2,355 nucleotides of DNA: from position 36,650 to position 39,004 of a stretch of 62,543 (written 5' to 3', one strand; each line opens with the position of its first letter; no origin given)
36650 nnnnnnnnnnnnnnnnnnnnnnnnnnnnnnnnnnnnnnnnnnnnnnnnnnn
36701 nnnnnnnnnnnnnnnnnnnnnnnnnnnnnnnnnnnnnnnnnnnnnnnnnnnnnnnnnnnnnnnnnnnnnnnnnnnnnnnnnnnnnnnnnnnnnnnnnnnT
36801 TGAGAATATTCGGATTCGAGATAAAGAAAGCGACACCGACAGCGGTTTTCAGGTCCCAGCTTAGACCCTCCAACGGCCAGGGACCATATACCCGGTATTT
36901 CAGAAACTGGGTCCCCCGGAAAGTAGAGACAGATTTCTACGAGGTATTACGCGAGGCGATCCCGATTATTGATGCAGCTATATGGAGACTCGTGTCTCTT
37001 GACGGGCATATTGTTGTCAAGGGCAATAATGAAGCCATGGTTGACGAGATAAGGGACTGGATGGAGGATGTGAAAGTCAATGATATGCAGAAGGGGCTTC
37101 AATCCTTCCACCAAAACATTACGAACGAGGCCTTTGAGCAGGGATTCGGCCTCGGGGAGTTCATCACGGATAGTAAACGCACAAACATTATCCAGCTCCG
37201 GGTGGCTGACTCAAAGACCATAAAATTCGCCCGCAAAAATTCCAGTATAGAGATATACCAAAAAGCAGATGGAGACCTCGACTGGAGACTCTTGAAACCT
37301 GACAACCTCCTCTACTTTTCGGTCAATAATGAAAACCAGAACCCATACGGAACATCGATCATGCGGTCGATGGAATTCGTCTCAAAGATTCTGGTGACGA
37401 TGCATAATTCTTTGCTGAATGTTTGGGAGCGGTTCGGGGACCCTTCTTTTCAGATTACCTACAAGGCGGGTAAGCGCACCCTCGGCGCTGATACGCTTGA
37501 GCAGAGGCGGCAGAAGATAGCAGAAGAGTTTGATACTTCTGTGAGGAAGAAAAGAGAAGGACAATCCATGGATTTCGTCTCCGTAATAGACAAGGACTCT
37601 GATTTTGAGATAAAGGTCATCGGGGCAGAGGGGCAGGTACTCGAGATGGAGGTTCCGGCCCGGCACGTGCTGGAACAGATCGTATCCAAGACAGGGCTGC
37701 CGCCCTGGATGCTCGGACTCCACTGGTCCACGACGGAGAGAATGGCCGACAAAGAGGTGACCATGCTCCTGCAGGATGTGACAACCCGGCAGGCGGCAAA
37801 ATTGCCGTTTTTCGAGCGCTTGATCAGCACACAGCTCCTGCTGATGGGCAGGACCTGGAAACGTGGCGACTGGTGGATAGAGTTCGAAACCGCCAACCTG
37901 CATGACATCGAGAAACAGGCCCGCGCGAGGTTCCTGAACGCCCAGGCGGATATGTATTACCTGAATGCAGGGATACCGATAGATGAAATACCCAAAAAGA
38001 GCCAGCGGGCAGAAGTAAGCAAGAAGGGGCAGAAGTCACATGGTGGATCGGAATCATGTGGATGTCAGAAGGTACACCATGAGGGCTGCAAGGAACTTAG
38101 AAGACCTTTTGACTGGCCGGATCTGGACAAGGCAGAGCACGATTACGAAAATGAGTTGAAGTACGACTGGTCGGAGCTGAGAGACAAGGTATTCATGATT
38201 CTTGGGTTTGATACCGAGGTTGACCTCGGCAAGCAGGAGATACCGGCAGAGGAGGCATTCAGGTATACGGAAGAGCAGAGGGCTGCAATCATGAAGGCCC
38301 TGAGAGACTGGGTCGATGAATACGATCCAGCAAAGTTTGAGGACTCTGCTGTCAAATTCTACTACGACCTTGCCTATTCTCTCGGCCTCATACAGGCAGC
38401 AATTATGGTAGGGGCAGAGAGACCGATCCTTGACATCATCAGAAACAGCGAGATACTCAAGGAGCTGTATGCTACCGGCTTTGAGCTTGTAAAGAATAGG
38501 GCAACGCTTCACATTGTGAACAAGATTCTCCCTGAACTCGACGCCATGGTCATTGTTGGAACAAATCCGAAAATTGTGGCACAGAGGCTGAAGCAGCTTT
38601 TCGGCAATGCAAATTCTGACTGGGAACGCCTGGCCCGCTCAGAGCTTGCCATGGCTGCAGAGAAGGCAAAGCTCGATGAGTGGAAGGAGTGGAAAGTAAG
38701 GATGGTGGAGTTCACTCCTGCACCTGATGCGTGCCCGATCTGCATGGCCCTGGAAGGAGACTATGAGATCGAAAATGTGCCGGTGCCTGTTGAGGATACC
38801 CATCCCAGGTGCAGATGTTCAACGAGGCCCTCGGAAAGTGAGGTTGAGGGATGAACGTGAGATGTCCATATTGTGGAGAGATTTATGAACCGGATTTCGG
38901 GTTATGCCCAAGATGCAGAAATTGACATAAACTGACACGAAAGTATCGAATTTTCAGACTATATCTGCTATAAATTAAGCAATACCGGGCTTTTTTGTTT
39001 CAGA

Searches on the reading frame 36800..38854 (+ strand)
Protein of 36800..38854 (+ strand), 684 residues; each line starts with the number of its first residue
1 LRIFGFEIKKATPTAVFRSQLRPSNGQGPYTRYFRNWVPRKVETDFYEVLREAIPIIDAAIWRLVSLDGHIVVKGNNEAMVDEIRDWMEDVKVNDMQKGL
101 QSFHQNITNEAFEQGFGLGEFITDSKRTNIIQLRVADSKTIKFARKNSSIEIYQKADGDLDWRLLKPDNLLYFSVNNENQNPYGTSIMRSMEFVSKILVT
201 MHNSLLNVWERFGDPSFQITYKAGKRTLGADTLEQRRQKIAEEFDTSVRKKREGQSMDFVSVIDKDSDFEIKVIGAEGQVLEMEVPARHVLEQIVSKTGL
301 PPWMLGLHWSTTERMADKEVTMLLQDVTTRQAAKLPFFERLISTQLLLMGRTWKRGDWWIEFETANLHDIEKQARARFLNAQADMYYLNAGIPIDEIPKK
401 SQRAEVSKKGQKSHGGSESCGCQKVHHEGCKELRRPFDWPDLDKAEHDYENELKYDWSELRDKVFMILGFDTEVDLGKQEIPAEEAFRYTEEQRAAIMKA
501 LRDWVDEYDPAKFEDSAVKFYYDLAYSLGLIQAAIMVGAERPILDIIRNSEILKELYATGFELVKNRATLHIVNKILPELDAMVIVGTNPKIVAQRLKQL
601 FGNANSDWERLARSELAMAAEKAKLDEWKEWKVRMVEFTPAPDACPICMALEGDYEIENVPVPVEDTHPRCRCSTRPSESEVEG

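Call 107: search_protein_families(library=pfam, proteins=[window:36800-38854:+], max_evalue=0.0001)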
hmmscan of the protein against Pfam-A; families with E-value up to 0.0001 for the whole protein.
window:36800-38854:+ (684 aa): 1 family
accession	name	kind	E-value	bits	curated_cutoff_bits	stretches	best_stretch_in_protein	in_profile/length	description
PF06074.18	Portal_Mu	-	4e-06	26.8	23.9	1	64-234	24-184/336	Portal protein of Mu bacteriophage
